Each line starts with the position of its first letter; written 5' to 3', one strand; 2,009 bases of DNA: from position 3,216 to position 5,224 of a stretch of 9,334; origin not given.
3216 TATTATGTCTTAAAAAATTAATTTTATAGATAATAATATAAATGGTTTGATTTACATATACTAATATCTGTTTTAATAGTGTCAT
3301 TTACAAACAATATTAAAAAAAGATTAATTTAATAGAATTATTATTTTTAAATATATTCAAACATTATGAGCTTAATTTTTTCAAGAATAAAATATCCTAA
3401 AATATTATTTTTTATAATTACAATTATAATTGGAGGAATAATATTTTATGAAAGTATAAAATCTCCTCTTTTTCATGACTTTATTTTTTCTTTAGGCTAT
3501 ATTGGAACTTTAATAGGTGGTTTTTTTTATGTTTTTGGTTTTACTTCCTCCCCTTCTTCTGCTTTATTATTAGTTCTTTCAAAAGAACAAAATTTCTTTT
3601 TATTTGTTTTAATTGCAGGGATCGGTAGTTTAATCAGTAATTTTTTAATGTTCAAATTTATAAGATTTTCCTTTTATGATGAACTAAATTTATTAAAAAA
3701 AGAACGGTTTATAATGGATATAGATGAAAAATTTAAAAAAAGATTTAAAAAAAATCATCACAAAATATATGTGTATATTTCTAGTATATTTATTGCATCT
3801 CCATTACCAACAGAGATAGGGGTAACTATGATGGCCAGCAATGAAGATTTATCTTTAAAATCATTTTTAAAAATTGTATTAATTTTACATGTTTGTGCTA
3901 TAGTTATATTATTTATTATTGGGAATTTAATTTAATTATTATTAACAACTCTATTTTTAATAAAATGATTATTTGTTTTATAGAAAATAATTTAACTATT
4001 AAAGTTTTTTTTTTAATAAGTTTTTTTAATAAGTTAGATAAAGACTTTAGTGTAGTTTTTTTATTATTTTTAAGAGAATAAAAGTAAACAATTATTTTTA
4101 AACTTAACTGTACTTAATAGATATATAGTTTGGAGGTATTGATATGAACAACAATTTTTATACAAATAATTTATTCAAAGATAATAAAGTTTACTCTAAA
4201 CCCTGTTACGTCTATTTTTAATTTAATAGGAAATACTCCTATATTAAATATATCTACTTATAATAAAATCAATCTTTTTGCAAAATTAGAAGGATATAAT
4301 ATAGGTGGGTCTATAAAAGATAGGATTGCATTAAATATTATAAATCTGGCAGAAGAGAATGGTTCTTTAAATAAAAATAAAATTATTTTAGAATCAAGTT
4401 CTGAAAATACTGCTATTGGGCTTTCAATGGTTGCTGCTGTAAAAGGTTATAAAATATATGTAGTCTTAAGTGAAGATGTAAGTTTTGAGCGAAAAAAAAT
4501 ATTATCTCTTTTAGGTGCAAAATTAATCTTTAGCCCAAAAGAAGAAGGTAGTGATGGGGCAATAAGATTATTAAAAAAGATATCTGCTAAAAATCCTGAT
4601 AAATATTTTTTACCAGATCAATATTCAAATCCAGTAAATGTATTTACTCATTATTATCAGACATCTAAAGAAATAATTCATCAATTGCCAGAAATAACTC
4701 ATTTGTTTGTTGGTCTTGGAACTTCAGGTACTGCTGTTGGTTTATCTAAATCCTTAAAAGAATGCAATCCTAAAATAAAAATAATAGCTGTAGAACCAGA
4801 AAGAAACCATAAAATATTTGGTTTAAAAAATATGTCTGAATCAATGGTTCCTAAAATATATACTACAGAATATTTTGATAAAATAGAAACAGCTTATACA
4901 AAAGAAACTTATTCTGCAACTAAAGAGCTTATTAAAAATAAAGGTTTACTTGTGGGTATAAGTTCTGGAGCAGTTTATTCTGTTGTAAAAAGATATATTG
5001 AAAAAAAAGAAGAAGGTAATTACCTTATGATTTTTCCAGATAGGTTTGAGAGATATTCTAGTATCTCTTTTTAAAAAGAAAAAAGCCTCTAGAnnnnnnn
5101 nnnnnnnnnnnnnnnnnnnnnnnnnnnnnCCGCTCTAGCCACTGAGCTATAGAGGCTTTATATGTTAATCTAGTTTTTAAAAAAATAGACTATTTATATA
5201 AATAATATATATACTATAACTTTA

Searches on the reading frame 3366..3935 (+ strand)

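Call 87: search_protein_families(library=pfam, proteins=[window:3366-3935:+], max_evalue=0.001)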
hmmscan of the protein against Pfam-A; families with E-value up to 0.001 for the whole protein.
window:3366-3935:+ (189 aa): 1 family
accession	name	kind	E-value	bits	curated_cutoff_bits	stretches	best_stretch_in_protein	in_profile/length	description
PF09335.16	VTT_dom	-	0.00014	22.7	33.9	1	63-186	2-121/123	VTT domain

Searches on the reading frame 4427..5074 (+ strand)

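Call 87: search_protein_families(library=pfam, proteins=[window:4427-5074:+], max_evalue=0.001)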
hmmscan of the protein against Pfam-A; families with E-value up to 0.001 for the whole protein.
window:4427-5074:+ (215 aa): 1 family
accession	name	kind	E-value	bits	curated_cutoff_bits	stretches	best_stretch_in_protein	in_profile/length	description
PF00291.31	PALP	-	1.1e-34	120.6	35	1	1-205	72-295/295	Pyridoxal-phosphate dependent enzyme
